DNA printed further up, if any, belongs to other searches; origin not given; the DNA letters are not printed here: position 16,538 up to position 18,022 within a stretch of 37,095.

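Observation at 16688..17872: Orphan CARF + PD-(D/E)xK (Card1/Can2-like) effector gene abutting truA, with Ser at the usual catalytic Glu position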

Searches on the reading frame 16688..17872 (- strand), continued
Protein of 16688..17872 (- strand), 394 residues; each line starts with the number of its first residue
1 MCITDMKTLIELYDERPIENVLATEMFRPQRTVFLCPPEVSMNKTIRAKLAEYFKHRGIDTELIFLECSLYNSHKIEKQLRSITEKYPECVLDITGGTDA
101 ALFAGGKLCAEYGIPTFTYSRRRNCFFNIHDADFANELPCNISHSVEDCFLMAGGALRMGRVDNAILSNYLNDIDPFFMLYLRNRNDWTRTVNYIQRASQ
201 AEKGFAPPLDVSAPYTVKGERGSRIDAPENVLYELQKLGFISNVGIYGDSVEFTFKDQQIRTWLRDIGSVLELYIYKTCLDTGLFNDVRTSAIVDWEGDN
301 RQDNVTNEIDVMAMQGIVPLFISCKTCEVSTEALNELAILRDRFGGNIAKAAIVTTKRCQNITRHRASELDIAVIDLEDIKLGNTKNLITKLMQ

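Call 18: search_protein_representatives(protein=window:16688-17857:-)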
Query: 389 residues. Proteins with E-value up to 0.001 (for the whole library): 1606; up to 1e-10: 940; up to 1e-30: 177. The best 150 are listed.
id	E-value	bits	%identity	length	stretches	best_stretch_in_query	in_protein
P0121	2.8e-139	480.7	56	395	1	1-387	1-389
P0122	1.1e-115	403.0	50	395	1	2-376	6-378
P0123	3.9e-112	391.4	51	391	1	1-376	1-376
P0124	2.8e-111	388.6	49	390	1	1-378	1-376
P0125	1.7e-110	386.0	57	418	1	3-312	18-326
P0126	6.4e-101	354.5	45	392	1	1-376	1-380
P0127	6.5e-101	354.5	59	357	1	1-264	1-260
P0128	6.7e-92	324.8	42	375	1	1-376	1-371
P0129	1.2e-83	297.6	50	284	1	1-274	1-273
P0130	2.7e-82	293.2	52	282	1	1-267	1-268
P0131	5.6e-79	282.3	56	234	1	1-225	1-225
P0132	3.3e-78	279.7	46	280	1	1-280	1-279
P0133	4.7e-77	275.9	79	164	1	226-387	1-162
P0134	5.4e-76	272.4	40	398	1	1-379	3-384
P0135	1.8e-70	254.3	53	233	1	2-225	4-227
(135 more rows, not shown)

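Call 27: search_protein_families(library=pfam, alignment_id=A2, max_evalue=0.00001)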
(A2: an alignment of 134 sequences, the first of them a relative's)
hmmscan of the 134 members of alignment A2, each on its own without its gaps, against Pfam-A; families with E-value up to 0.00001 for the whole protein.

A. member 1, L001:911-3769:- (953 aa): 4 families
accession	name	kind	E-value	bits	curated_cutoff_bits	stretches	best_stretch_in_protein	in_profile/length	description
PF07228.17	SpoIIE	-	9.8e-49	166.3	25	1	623-811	3-190/192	Stage II sporulation protein E (SpoIIE)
PF07694.17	5TM-5TMR_LYT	-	1.5e-29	103.2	24.6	1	49-210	11-167/169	5TMR of 5TMR-LYT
PF13581.12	HATPase_c_2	-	4.5e-19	69.2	27.4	1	829-951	6-127/127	Histidine kinase-like ATPase domain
PF07155.17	ECF-ribofla_trS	-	6.7e-06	26.6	26.7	1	58-211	9-168/172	ECF-type riboflavin transporter, S component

B. families by the number of members that match (of 134 scanned): 145 families (the first 25 are shown)
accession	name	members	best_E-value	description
PF01554.23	MatE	6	3.2e-58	MatE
PF01416.25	PseudoU_synth_1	3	1.2e-40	tRNA pseudouridine synthase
PF07690.21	MFS_1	3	4e-32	Major Facilitator Superfamily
PF13581.12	HATPase_c_2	3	1.1e-19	Histidine kinase-like ATPase domain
PF00857.26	Isochorismatase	3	4.6e-18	Isochorismatase domain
PF03023.19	MurJ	3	5.7e-16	Lipid II flippase MurJ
PF13440.11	Polysacc_synt_3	3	2.7e-10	Polysaccharide biosynthesis protein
PF14512.11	TM1586_NiRdase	2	7.6e-80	Putative TM nitroreductase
PF12682.12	Flavodoxin_4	2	7e-70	Flavodoxin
PF01695.23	IstB_IS21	2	1e-59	IstB-like ATP binding protein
PF00300.27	His_Phos_1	2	1.3e-59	Histidine phosphatase superfamily (branch 1)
PF00122.25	E1-E2_ATPase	2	3e-59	E1-E2 ATPase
PF07228.17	SpoIIE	2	5.3e-50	Stage II sporulation protein E (SpoIIE)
PF00004.35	AAA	2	1.9e-47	ATPase family associated with various cellular activities (AAA)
PF08443.16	RimK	2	3.9e-41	RimK-like ATP-grasp domain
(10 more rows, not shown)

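Call 28: search_protein_families(library=padloc, alignment_id=A2, max_evalue=0.00001)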
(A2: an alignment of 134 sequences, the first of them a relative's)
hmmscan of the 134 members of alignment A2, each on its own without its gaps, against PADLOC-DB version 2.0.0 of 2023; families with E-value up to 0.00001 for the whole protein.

A. member 1, L001:911-3769:- (953 aa): 0 families

B. families by the number of members that match (of 134 scanned): 23 families
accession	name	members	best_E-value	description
PDLC02196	IetA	2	5.1e-48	-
PDLC02195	IetA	2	2.2e-41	-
PDLC04232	IetA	2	1.7e-33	-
PDLC03838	DolB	2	1.2e-27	-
PDLC04134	mad2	2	7.8e-24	mads_2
PDLC00915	TRIP13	2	3.9e-20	TRIP13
PDLC04231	IetA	2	1.2e-19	-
PDLC04606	PDC-M37B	2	2.2e-17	-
PDLC04605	PDC-M37B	2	9e-15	-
PDLC00914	TRIP13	2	5.9e-11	TRIP13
PDLC04900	PDC-S08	1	1.6e-131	-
PDLC04135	mad3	1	1e-30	mads_3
PDLC01652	WYL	1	2.6e-28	"CAS-I,CAS-II,CAS-III,CAS-IV,CAS-V,CAS-VI; associated_signaling"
PDLC05027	PDC-S48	1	6.2e-26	-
PDLC02630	DrmD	1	5.2e-24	DrmD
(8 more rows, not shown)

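Call 29: predict_structure(alignment_id=A1)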
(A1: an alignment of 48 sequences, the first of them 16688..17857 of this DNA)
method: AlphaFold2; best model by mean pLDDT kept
length: 389 residues; sequences in the alignment: 48
mean_pLDDT: 92.1   pTM: 0.89
mean pLDDT of the five models: 92.1, 90.5, 90.2, 88.7, 87.9
residues with pLDDT >= 90: 297; 70-90: 84; 50-70: 7; < 50: 1
segments of 3 or more residues with pLDDT < 50: none
pLDDT, mean of each block of 10 residues (from residue 1): 91 90 95 86 90 94 87 93 93 86 92 91 95 95 89 86 95 97 95 87 93 90 97 98 96 94 96 97 92 62 93 96 94 91 93 94 97 96 96
secondary structure, 60 per line:
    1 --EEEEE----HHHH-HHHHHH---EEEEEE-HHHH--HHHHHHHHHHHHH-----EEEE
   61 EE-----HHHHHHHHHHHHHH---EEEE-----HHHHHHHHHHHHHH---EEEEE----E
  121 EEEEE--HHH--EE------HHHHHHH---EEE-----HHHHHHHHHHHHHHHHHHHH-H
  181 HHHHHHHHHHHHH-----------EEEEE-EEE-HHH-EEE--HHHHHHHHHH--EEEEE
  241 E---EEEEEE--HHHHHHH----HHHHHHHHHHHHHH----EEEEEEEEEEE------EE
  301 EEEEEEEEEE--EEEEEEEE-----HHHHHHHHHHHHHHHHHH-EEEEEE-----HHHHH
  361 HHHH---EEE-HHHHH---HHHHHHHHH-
elements in order: E3-7 H12-15 H17-22 E26-31 H33-36 H39-51 E57-62 H68-81 E85-88 H94-107 E111-115 E120-125 H141-147 E151-153 H159-178 H180-193 E205-209 E211-213 E219-221 H224-233 E236-241 E245-250 H253-259 H264-277 E282-292 E299-310 E313-320 H326-343 E345-350 H356-364 E368-370 H372-376 H380-388

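Call 32: fold_search(model_id=the predicted structure, library=pdb)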
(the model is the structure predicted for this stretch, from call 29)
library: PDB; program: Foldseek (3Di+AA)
matches with E <= 10: 1468; with E <= 0.001: 39
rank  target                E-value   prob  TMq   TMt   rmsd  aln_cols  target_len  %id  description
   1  1xmx                  2.5e-24  1.00  0.75  0.77   4.4       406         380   18  Crystal structure of protein VC1899 from Vibrio cholerae (released 2004-11-16)
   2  7bdv_A                1.1e-21  1.00  0.70  0.76   5.2       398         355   16  Structure of Can2 from Sulfobacillus thermosulfidooxidans in complex with cyclic tetra-adenylate (cA4) (released 2021-03-03)
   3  7bdv_B                2.7e-21  1.00  0.71  0.80   4.9       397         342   16  Structure of Can2 from Sulfobacillus thermosulfidooxidans in complex with cyclic tetra-adenylate (cA4) (released 2021-03-03)
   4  8bao_A                5.4e-21  1.00  0.71  0.75   6.0       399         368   15  Dysgonamonadaceae bacterium CRISPR ancillary nuclease 2 (released 2022-11-30)
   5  7bdv_C                6.0e-20  1.00  0.68  0.77   5.7       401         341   16  Structure of Can2 from Sulfobacillus thermosulfidooxidans in complex with cyclic tetra-adenylate (cA4) (released 2021-03-03)
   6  8bao_B                7.1e-20  1.00  0.72  0.76   5.4       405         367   16  Dysgonamonadaceae bacterium CRISPR ancillary nuclease 2 (released 2022-11-30)
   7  7bdv_D                2.2e-19  1.00  0.68  0.77   5.6       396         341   15  Structure of Can2 from Sulfobacillus thermosulfidooxidans in complex with cyclic tetra-adenylate (cA4) (released 2021-03-03)
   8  9u49_A                2.3e-19  1.00  0.70  0.69   5.1       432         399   16  crystal structure of Cdn1 in complex with cA4 (released 2026-02-04)
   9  8q3y_A                2.4e-16  1.00  0.62  0.56   8.0       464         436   14  Crystal structure of apo Can2 from Thermoanaerobacter brockii (released 2023-11-22)
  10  8z4i_A                2.6e-16  1.00  0.40  0.40  17.9       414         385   16  crystal structure of Cdn1 in complex with cA3 (released 2026-02-04)
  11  8q44_A                2.7e-16  1.00  0.63  0.57   7.4       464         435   15  Crystal structure of cA4-bound Can2 (E364R) in complex with oligo-T DNA (released 2023-11-22)
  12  6xl1_A                4.1e-16  1.00  0.64  0.66   7.0       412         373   15  crystal structure of cA4-activated Card1(D294N) (released 2020-12-30)
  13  8q42_A                5.2e-16  1.00  0.62  0.57   7.7       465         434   14  Crystal structure of cA4-bound Can2 (E341A) in complex with oligo-A DNA (released 2023-11-22)
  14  8q41_A                9.3e-16  1.00  0.61  0.56   7.4       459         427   14  Crystal structure of Can2 (E341A) bound to cA4 and TTTAAA ssDNA (released 2023-11-22)
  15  8q43_B                9.3e-16  1.00  0.60  0.55   7.9       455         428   15  Crystal structure of cA4-bound Can2 (E341A) in complex with oligo-C DNA (released 2023-11-22)
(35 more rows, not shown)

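Call 46: find_encoding_contigs(protein=P0014, flank=10000, max_places=2)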
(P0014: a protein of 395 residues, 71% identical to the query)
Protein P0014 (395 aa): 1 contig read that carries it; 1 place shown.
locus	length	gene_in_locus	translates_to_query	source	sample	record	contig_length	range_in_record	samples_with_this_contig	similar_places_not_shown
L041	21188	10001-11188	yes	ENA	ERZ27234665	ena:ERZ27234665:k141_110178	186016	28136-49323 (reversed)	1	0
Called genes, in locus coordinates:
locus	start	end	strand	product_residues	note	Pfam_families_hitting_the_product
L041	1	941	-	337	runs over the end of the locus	PF02504:FA_synthesis, PF01515:PTA_PTB (weak)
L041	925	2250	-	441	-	PF01134:GIDA, PF01266:DAO (weak), PF13450:NAD_binding_8 (weak)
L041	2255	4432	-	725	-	PF01751:Toprim, PF01131:Topoisom_bac, PF01396:Zn_ribbon_Top1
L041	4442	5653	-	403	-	PF02481:DNA_processg_A, PF18306:LDcluster4 (weak), PF17782:WHD_DprA (weak)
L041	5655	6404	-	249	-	PF00588:SpoU_methylase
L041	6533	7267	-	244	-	PF03734:YkuD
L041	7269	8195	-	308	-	PF12773:DZR (weak), PF13240:Zn_Ribbon_1 (weak), PF24460:DUF7575 (faint)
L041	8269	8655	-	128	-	-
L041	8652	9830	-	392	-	PF00464:SHMT, PF00155:Aminotran_1_2, PF01212:Beta_elim_lyase (weak)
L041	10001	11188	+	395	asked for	PF09002:Card1_endonuc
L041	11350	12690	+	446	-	PF00209:SNF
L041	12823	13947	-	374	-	PF06541:ABC_trans_CmpB, PF01966:HD (weak)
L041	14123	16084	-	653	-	PF01336:tRNA_anti-codon, PF00152:tRNA-synt_2, PF01409:tRNA-synt_2d (faint), PF01588:tRNA_bind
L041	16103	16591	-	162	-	PF03449:GreA_GreB_N, PF01272:GreA_GreB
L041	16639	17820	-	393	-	PF22694:CtpB_N-like, PF00595:PDZ (weak), PF17820:PDZ_6, PF03572:Peptidase_S41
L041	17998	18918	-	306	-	PF18075:FtsX_ECD, PF02687:FtsX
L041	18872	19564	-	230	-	PF03193:RsgA_GTPase (faint), PF02463:SMC_N (faint), PF00005:ABC_tran, PF13304:AAA_21 (faint)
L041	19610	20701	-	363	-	PF17853:GGDEF_2, PF13556:HTH_30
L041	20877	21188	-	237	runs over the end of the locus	PF01479:S4, PF00849:PseudoU_synth_2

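Call 47: search_protein_families(library=pfam, proteins=[L019:8767-10026:+, L022:873-2279:+, L036:1870-5196:+, L031:7470-9944:+, L016:2487-5420:+, L017:269-1912:+, L009:9202-9942:+, L008:9059-9880:+, L010:2217-3413:+, L011:7615-8253:+], max_evalue=0.00001)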
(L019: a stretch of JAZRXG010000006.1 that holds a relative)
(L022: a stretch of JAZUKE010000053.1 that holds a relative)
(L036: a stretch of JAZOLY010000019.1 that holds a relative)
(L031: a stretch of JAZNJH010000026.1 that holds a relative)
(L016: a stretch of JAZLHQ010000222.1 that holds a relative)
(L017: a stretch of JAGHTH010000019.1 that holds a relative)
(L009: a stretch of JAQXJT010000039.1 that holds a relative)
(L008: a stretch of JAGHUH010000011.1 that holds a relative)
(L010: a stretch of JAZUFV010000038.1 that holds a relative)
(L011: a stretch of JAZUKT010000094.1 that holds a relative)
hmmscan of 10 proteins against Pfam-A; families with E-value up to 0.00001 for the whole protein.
L019:8767-10026:+ (420 aa): 1 family
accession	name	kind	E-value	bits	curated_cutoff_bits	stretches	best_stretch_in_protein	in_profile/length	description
PF07690.21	MFS_1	-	1.8e-19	70.3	33.4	1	18-349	8-347/347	Major Facilitator Superfamily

L022:873-2279:+ (469 aa): 1 family
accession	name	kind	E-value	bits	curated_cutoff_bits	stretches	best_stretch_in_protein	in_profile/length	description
PF07690.21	MFS_1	-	6.3e-15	55.4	33.4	1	75-404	10-347/347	Major Facilitator Superfamily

L036:1870-5196:+ (1109 aa): 13 families
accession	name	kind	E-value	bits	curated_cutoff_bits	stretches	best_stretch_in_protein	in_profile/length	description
PF00004.35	AAA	-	1.9e-47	161.4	21.2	2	721-854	1-130/131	ATPase family associated with various cellular activities (AAA)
PF07724.20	AAA_2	-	9.9e-35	120.5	27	1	216-355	1-137/166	AAA domain (Cdc48 subfamily)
PF01434.24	Peptidase_M41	-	5.3e-29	101.9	29.9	1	938-1103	6-191/191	Peptidase family M41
PF07728.20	AAA_5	-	1.5e-15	57.8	22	1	222-339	3-125/139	AAA domain (dynein-related subfamily)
PF05496.18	RuvB_N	-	4.9e-10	39.8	27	0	684-789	6-96/159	Holliday junction DNA helicase RuvB P-loop domain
PF13191.12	AAA_16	-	5.9e-09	37.1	32.6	0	716-751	22-60/167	AAA ATPase domain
PF00910.28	RNA_helicase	-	7.1e-08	33.3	21.5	0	222-336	2-104/105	RNA helicase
PF00158.32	Sigma54_activat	-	1.6e-07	31.6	20.2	0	214-336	18-143/168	Sigma-54 interaction domain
PF13173.12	AAA_14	-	1.6e-06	28.6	27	0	220-298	4-74/129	AAA domain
PF20720.3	nSTAND3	-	2.1e-06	27.9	27.2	0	712-741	11-40/155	Novel STAND NTPase 3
PF13481.12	AAA_25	-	3.1e-06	27.4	27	0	704-740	19-55/195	AAA domain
PF06414.18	Zeta_toxin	-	3.3e-06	27.1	22.3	0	212-243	11-41/199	Zeta toxin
PF13401.12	AAA_22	-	7.3e-06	26.8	27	0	721-742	8-29/130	AAA domain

L031:7470-9944:+ (825 aa): 4 families
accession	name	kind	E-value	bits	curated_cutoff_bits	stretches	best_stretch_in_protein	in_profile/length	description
PF00122.25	E1-E2_ATPase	-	3e-59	200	28.1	1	235-415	1-181/181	E1-E2 ATPase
PF00702.32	Hydrolase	-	1.2e-34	120.8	26.4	1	431-647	1-191/191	haloacid dehalogenase-like hydrolase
PF00403.32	HMA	-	2.7e-30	105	24.8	2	3-61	1-62/62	Heavy-metal-associated domain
PF08282.18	Hydrolase_3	-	1.5e-06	28.6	20.9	0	631-679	207-255/255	haloacid dehalogenase-like hydrolase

L016:2487-5420:+ (978 aa): 3 families
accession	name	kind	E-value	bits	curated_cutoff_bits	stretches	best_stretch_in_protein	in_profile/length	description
PF00005.33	ABC_tran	-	8.1e-24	85.2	25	1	771-927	2-137/137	ABC transporter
PF00664.28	ABC_membrane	-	1.1e-07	32.2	28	1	434-697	4-271/274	ABC transporter transmembrane region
PF02463.25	SMC_N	-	6.9e-07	29.4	40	0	855-971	110-213/220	RecF/RecN/SMC N terminal domain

L017:269-1912:+ (548 aa): 1 family
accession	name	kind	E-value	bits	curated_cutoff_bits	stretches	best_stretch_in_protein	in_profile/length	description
PF00753.33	Lactamase_B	-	2e-08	34.8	22.7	1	124-317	8-178/196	Metallo-beta-lactamase superfamily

L009:9202-9942:+ (247 aa): 0 families

L008:9059-9880:+ (274 aa): 1 family
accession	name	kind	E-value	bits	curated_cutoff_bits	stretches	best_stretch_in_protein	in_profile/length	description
PF01522.26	Polysacc_deac_1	-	5.1e-36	123.8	23.1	1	62-182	4-123/124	Polysaccharide deacetylase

L010:2217-3413:+ (399 aa): 9 families
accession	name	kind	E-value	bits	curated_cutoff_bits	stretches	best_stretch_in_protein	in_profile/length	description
PF10672.15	Methyltrans_SAM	-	1.7e-24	87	27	1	177-358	80-258/286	S-adenosylmethionine-dependent methyltransferase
PF17785.7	PUA_3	-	7.3e-20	71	22.6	1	5-68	1-64/64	PUA-like domain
PF13847.12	Methyltransf_31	-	6.7e-14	52.2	27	1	221-357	3-127/145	Methyltransferase domain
PF03602.21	Cons_hypoth95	-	2.4e-09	37.6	24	1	216-318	36-139/182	Conserved hypothetical protein 95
PF05175.20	MTS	-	5.2e-08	33.1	23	1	221-356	31-157/170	Methyltransferase small domain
PF13649.12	Methyltransf_25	-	2.7e-07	31.6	27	1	225-299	1-70/97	Methyltransferase domain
PF06325.19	PrmA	-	1.4e-06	28.5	22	1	221-298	161-231/296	Ribosomal protein L11 methyltransferase (PrmA)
PF01170.24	UPF0020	-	2e-06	28.1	22.3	1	244-356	76-179/197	RMKL-like, methyltransferase domain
PF02475.24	TRM5-TYW2_MTfase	-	2.7e-06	27.8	28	1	188-282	5-98/164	TRM5/TYW2 methyltransferase domain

L011:7615-8253:+ (213 aa): 0 families

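Call 53: search_protein_families(library=padloc, alignment_id=A3, max_evalue=1e-8)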
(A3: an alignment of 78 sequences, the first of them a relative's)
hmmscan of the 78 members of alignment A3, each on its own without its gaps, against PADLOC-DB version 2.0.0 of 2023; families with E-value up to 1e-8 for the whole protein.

A. member 1, L002:5886-7193:- (436 aa): 0 families

B. families by the number of members that match (of 78 scanned): 36 families (the first 25 are shown)
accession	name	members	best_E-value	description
PDLC02196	IetA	2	5.6e-49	-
PDLC04232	IetA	2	2.5e-40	-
PDLC02195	IetA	2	8.8e-40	-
PDLC04135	mad3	2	7e-34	mads_3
PDLC04231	IetA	2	2.3e-27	-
PDLC03838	DolB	2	3.5e-24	-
PDLC04606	PDC-M37B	2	2.1e-22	-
PDLC00915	TRIP13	2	1.5e-17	TRIP13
PDLC04140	mad8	2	7.8e-12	mads_8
PDLC00177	HamB1|HamB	1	0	DEAD-box helicase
PDLC00185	HamB1|HamB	1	6.4e-90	DEAD-box helicase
PDLC00187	HamB1|HamB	1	3.6e-89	DEAD-box helicase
PDLC00186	HamB1|HamB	1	4.6e-74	DEAD-box helicase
PDLC00176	HamB1|HamB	1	2.5e-66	DEAD-box helicase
PDLC00200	HamB2|HamB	1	2.5e-64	DEAD-box helicase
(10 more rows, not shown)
